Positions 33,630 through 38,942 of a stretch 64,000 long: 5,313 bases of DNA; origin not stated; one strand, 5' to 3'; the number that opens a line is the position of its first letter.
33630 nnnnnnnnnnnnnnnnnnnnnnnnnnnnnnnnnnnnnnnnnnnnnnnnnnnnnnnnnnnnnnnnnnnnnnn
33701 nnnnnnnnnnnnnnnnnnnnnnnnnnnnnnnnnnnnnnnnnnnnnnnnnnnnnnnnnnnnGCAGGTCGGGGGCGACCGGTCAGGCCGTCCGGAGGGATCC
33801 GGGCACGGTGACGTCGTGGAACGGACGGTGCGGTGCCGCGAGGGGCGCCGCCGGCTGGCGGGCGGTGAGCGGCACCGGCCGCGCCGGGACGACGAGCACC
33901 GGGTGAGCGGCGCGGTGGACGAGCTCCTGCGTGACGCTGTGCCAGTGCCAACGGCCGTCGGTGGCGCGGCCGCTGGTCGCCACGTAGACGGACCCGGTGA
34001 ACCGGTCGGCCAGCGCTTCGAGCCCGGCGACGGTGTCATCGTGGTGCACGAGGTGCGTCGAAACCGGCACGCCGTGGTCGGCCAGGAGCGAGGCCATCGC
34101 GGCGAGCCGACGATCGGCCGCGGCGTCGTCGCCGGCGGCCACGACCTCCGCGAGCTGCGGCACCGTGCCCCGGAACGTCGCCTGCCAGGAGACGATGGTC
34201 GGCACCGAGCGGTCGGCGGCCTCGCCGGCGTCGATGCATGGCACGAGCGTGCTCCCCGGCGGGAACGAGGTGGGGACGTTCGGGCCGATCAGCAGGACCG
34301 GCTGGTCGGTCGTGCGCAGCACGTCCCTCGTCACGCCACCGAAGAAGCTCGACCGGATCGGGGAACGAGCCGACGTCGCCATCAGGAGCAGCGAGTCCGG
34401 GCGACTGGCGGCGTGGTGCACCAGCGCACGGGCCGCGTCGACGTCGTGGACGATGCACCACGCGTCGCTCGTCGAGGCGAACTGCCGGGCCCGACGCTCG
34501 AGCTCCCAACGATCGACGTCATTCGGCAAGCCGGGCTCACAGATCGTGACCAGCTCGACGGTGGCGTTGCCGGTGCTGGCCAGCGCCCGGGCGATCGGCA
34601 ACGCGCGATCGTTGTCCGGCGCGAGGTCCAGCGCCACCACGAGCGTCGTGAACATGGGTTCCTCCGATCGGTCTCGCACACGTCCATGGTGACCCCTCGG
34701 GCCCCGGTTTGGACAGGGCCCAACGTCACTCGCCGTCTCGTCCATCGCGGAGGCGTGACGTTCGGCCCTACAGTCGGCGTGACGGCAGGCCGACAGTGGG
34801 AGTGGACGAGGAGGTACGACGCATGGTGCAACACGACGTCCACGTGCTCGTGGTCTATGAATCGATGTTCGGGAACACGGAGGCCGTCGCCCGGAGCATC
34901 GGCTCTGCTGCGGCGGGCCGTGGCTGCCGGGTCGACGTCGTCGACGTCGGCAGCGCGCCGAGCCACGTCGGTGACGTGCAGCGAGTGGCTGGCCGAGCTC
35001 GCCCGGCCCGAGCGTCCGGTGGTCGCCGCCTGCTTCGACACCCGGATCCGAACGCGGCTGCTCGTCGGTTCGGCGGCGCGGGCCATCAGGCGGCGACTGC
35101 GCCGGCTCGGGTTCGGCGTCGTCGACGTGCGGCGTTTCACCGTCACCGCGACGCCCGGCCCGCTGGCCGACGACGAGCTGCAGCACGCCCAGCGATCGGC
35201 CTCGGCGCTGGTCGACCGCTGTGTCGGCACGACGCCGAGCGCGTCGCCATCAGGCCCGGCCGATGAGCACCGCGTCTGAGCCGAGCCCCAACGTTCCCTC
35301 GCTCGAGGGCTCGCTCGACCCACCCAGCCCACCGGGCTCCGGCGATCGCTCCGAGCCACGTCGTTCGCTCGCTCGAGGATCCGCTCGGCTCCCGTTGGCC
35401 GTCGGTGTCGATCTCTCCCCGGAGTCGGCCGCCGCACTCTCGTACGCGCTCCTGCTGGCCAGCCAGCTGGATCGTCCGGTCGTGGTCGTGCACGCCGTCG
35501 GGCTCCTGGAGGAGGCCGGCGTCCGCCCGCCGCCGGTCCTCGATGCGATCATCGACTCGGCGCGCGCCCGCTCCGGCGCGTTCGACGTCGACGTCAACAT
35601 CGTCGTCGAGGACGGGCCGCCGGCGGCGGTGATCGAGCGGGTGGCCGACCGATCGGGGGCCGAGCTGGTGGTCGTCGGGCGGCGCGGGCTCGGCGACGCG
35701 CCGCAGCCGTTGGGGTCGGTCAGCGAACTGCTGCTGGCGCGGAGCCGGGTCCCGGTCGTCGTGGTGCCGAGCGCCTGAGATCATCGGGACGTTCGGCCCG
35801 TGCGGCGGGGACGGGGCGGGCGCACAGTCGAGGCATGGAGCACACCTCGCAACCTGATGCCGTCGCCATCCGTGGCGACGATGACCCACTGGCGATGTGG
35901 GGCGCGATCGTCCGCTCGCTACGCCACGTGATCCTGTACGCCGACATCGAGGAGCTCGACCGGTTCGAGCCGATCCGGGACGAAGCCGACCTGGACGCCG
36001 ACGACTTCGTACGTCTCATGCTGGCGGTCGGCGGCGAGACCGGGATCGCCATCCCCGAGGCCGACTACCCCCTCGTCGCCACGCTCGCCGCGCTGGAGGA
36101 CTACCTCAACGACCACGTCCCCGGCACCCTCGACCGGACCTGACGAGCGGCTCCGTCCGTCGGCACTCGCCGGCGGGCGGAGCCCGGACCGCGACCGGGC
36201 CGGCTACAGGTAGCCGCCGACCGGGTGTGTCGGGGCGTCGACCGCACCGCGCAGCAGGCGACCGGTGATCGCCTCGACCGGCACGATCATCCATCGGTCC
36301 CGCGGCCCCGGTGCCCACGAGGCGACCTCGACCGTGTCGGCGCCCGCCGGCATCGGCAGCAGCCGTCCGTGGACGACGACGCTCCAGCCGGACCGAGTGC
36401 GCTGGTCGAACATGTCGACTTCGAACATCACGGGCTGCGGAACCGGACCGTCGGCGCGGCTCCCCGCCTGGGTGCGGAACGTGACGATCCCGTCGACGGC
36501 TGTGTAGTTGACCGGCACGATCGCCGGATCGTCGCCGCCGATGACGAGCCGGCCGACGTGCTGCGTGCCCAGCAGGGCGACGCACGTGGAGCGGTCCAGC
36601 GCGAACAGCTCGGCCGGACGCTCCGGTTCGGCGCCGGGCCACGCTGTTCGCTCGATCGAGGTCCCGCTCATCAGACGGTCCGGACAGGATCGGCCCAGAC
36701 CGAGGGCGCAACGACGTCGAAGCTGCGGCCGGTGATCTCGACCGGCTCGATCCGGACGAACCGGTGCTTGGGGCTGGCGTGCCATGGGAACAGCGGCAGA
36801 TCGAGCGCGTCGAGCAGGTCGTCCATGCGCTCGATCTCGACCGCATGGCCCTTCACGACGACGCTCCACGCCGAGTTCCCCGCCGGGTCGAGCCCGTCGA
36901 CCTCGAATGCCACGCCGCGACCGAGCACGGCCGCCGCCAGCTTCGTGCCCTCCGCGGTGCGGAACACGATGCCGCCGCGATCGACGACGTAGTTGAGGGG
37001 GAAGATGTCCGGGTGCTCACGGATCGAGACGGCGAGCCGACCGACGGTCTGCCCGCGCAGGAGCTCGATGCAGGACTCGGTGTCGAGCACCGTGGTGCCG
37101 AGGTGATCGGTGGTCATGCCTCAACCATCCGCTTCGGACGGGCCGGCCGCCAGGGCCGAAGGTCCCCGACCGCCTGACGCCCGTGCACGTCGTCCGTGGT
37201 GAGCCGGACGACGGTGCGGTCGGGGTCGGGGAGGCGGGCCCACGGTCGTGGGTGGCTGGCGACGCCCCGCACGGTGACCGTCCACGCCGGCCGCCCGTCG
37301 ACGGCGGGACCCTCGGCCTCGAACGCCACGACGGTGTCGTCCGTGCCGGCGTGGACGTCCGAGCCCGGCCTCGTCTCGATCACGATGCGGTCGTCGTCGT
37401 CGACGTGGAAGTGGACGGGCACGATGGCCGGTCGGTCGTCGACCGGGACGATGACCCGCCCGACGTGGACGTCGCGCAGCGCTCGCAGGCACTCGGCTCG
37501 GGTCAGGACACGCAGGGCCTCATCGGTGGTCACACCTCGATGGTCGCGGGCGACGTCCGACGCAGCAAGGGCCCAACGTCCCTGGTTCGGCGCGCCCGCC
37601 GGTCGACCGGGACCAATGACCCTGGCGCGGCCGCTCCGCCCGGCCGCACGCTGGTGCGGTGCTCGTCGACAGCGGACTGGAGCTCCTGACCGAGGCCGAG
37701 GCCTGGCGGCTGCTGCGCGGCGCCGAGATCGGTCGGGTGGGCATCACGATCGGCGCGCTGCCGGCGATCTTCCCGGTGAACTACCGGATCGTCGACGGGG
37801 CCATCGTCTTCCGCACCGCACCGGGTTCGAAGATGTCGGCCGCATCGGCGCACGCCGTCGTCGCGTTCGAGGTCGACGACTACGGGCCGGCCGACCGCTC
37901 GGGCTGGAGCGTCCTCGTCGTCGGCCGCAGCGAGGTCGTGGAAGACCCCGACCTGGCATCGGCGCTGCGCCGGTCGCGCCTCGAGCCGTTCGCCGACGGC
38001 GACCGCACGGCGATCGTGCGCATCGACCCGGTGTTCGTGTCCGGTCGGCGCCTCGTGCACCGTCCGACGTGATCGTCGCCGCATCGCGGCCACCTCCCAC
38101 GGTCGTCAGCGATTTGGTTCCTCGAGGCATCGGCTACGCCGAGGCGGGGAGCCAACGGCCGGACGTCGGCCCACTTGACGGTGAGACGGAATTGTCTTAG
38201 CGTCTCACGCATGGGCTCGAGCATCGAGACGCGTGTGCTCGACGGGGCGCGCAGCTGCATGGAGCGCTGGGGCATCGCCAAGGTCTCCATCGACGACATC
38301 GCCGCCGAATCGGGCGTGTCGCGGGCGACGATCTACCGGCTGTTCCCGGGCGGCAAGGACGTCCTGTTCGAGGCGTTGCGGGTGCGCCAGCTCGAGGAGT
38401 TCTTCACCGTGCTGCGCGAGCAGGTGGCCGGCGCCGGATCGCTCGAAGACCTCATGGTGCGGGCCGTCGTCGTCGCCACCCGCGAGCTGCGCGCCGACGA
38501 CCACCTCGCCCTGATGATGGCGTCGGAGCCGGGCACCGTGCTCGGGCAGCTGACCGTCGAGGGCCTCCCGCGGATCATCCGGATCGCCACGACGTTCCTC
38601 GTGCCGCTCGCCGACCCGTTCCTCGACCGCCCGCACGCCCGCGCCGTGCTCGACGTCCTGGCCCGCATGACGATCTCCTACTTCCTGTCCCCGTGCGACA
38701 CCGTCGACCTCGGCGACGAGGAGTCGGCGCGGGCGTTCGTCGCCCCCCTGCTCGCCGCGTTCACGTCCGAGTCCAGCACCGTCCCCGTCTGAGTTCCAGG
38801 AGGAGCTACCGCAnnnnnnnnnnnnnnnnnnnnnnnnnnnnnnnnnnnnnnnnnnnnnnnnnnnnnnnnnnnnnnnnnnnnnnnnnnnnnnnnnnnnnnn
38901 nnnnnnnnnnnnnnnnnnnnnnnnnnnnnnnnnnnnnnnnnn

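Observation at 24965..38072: A strictly oriented 15-nt operator (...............) marks 11 promoters and defines a DosR-type dormancy island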

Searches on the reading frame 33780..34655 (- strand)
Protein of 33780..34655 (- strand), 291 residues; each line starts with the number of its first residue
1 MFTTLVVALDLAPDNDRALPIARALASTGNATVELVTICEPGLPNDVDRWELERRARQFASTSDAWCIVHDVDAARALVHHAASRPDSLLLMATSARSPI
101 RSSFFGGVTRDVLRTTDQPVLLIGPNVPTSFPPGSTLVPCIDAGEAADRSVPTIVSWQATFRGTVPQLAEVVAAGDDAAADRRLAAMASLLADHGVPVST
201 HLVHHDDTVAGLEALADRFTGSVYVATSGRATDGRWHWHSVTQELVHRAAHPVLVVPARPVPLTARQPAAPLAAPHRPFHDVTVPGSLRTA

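Call 8: search_protein_families(library=pfam, proteins=[window:33780-34655:-], max_evalue=0.01)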
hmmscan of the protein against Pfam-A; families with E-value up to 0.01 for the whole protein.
window:33780-34655:- (291 aa): 1 family
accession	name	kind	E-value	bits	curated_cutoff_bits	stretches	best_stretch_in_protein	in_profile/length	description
PF00582.32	Usp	-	3.2e-17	63.8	24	2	1-123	1-140/141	Universal stress protein family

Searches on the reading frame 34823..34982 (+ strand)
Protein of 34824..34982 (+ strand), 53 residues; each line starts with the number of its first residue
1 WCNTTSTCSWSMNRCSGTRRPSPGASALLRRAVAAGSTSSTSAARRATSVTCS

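Call 9: search_protein_families(library=pfam, proteins=[window:34824-34982:+], max_evalue=0.01)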
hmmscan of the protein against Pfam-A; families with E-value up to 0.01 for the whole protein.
window:34824-34982:+ (53 aa): 0 families

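Call 51: search_protein_families(library=pfam, proteins=[window:34823-34981:+], max_evalue=0.1)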
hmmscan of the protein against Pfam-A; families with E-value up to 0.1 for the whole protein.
window:34823-34981:+ (53 aa): 3 families
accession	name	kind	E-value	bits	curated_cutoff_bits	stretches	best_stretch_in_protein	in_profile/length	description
PF00258.30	Flavodoxin_1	-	4.1e-05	24.2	25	1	10-45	1-36/143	Flavodoxin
PF12641.12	Flavodoxin_3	-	0.0042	17.3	27.5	1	9-33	1-25/160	Flavodoxin domain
PF12724.12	Flavodoxin_5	-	0.029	15.1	27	1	9-42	1-34/145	Flavodoxin domain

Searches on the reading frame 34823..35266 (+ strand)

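Call 51: search_protein_families(library=pfam, proteins=[window:34823-35266:+], max_evalue=0.1)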
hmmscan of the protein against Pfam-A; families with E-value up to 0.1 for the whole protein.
window:34823-35266:+ (147 aa): 2 families
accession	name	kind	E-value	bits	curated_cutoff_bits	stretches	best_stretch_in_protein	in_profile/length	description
PF00258.30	Flavodoxin_1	-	0.00028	21.5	25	1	10-46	1-37/143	Flavodoxin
PF12641.12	Flavodoxin_3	-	0.022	15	27.5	1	9-32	1-24/160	Flavodoxin domain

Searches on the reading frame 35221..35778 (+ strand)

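Call 8: search_protein_families(library=pfam, proteins=[window:35221-35778:+], max_evalue=0.01)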
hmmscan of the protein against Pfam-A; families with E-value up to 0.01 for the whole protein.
window:35221-35778:+ (185 aa): 1 family
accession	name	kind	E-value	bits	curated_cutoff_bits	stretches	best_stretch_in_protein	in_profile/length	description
PF00582.32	Usp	-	3.5e-18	66.9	24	1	60-183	6-141/141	Universal stress protein family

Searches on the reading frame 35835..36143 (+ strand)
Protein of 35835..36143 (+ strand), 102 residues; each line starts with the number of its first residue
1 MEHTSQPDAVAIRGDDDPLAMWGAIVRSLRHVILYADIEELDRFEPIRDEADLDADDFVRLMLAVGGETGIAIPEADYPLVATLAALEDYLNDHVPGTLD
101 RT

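Call 9: search_protein_families(library=pfam, proteins=[window:35835-36143:+], max_evalue=0.01)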
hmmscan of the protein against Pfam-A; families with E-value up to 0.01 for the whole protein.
window:35835-36143:+ (102 aa): 0 families

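Call 37: search_protein_families(library=ncbifam, proteins=[window:35835-36143:+], max_evalue=0.01)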
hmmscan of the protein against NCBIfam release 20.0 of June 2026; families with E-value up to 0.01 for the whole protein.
window:35835-36143:+ (102 aa): 0 families

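Call 65: search_protein_families(library=pfam, proteins=[window:35835-36143:+], max_evalue=10)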
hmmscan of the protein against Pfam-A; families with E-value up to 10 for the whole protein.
window:35835-36143:+ (102 aa): 1 family
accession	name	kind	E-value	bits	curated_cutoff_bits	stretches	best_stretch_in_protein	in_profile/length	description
PF00941.27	FAD_binding_5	-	0.059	13.6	27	1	55-82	97-124/170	FAD binding domain in molybdopterin dehydrogenase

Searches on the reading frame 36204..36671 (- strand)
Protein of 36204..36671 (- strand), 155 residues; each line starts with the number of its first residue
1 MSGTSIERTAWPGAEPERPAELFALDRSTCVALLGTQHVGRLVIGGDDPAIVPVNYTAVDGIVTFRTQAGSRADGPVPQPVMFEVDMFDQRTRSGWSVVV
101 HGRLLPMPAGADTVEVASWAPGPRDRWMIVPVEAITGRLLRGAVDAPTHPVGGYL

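Call 9: search_protein_families(library=pfam, proteins=[window:36204-36669:-], max_evalue=0.01)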
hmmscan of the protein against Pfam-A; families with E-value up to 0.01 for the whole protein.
window:36204-36669:- (155 aa): 0 families

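Call 37: search_protein_families(library=ncbifam, proteins=[window:36204-36669:-], max_evalue=0.01)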
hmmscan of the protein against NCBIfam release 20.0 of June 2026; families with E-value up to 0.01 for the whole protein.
window:36204-36669:- (155 aa): 0 families

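Call 64: search_protein_families(library=pfam, proteins=[window:36204-36671:-], max_evalue=0.01)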
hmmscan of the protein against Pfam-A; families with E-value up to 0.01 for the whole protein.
window:36204-36671:- (155 aa): 1 family
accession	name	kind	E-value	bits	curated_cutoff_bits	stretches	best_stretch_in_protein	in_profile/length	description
PF12900.13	Pyridox_ox_2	-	1.3e-14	54.8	27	1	26-107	1-90/140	Pyridoxamine 5'-phosphate oxidase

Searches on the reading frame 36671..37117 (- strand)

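Call 9: search_protein_families(library=pfam, proteins=[window:36671-37117:-], max_evalue=0.01)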
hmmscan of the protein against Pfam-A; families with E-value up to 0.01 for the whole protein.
window:36671-37117:- (148 aa): 1 family
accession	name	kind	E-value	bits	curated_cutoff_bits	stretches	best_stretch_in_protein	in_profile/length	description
PF12900.13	Pyridox_ox_2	-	1.7e-29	103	27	1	12-131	1-139/140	Pyridoxamine 5'-phosphate oxidase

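Call 37: search_protein_families(library=ncbifam, proteins=[window:36671-37117:-], max_evalue=0.01)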
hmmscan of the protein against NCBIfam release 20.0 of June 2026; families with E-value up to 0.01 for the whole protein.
window:36671-37117:- (148 aa): 0 families

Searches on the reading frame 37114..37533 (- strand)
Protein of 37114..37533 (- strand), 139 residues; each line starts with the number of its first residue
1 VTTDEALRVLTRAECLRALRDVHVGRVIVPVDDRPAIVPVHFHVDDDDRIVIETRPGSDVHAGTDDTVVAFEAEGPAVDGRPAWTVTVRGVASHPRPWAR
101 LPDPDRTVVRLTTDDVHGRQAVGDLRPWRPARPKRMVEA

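Call 9: search_protein_families(library=pfam, proteins=[window:37114-37533:-], max_evalue=0.01)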
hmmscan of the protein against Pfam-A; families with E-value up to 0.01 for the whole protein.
window:37114-37533:- (139 aa): 1 family
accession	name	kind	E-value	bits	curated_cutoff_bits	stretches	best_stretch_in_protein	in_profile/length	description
PF12900.13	Pyridox_ox_2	-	6.1e-14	52.6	27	1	12-94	2-89/140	Pyridoxamine 5'-phosphate oxidase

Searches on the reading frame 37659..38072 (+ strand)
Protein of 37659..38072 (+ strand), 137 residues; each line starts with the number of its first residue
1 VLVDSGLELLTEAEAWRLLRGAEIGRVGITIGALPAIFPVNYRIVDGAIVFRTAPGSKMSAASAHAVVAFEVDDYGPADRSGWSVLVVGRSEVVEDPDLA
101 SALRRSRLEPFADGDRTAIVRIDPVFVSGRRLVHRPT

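Call 9: search_protein_families(library=pfam, proteins=[window:37659-38072:+], max_evalue=0.01)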
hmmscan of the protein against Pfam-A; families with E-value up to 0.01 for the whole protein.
window:37659-38072:+ (137 aa): 1 family
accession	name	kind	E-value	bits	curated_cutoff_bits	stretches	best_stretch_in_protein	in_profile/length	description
PF12900.13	Pyridox_ox_2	-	5.7e-29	101.3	27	1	12-131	2-140/140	Pyridoxamine 5'-phosphate oxidase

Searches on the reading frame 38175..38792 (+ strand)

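Call 9: search_protein_families(library=pfam, proteins=[window:38175-38792:+], max_evalue=0.01)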
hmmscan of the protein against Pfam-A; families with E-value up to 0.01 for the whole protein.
window:38175-38792:+ (205 aa): 3 families
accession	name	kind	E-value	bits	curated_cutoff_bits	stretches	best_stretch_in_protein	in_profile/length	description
PF00440.29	TetR_N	-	1e-11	44.9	24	1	22-68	2-47/47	Bacterial regulatory proteins, tetR family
PF02796.21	HTH_7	-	0.00011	22.7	23.8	1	37-58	22-43/45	Helix-turn-helix domain of resolvase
PF01418.23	HTH_6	-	0.009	16.4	28.3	0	35-56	33-54/77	Helix-turn-helix domain, rpiR family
